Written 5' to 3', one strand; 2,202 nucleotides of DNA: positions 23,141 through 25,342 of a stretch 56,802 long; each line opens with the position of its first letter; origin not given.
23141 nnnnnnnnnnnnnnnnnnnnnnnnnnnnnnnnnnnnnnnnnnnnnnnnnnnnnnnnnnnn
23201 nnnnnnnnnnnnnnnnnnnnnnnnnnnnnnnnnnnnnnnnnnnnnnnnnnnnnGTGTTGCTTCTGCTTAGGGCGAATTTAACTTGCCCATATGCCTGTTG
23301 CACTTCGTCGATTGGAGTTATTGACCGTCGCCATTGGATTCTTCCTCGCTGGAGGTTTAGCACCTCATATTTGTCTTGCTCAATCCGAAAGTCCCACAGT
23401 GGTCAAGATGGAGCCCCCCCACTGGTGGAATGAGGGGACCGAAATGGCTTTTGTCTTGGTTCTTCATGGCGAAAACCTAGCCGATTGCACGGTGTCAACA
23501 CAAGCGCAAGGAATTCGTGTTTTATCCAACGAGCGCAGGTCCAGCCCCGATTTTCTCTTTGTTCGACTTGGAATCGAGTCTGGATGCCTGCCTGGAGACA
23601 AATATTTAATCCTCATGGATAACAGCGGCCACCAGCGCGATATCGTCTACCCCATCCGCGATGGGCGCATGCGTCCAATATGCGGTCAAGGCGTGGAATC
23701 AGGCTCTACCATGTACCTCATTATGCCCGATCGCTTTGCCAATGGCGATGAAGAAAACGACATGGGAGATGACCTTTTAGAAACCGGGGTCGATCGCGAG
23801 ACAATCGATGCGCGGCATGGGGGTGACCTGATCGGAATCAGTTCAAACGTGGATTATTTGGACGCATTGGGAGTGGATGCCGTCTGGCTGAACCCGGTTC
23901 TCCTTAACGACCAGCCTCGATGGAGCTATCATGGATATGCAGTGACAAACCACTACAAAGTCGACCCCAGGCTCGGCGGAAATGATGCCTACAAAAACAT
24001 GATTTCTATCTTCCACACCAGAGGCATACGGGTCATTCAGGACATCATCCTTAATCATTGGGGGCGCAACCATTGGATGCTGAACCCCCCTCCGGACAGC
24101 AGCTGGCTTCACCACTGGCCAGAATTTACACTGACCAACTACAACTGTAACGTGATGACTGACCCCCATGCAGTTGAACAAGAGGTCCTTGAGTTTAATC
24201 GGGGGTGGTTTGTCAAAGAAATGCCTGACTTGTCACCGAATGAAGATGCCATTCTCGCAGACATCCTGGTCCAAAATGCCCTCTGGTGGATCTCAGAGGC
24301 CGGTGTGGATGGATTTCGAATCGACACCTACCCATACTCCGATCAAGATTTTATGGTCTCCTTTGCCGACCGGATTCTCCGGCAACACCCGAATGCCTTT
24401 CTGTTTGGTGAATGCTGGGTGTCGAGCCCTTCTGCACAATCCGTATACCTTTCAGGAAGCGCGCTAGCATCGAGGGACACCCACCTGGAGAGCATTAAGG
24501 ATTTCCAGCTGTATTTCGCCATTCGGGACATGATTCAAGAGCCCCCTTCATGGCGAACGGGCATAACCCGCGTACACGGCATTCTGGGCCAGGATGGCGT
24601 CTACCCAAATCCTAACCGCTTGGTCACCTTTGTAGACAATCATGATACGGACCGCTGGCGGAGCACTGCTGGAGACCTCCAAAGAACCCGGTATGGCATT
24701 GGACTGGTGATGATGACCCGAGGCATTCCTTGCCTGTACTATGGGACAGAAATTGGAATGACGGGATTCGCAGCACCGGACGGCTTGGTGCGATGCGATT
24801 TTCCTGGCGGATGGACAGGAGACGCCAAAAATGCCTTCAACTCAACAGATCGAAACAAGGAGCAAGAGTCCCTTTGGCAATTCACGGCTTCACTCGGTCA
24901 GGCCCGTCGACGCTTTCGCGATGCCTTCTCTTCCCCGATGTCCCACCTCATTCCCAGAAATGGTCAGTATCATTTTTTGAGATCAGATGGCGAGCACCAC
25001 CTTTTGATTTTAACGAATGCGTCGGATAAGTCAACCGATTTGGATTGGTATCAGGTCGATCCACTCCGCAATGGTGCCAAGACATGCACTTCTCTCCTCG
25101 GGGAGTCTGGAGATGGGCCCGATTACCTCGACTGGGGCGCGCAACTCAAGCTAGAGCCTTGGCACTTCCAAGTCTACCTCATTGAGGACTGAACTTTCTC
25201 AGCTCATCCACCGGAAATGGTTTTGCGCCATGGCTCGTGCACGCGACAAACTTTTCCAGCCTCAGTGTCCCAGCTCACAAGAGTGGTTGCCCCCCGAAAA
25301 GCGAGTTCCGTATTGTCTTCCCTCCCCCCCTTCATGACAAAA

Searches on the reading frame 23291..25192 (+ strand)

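Call 37: search_protein_families(library=pfam, proteins=[window:23291-25192:+], max_evalue=0.01)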
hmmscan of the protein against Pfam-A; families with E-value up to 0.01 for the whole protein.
window:23291-25192:+ (633 aa): 4 families
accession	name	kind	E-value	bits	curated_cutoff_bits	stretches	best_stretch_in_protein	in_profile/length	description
PF00128.31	Alpha-amylase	-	1.7e-49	169.7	22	1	144-533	2-377/446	Alpha amylase, catalytic domain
PF09087.17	Cyc-maltodext_N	-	5.4e-12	46.3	25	1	39-123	1-85/88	Cyclomaltodextrinase, N-terminal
PF10438.15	Cyc-maltodext_C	-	0.00039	20.9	22.2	1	550-603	1-54/76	Cyclo-malto-dextrinase C-terminal domain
PF16657.11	Malt_amylase_C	-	0.0088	16.5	27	0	555-605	8-54/75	Maltogenic Amylase, C-terminal domain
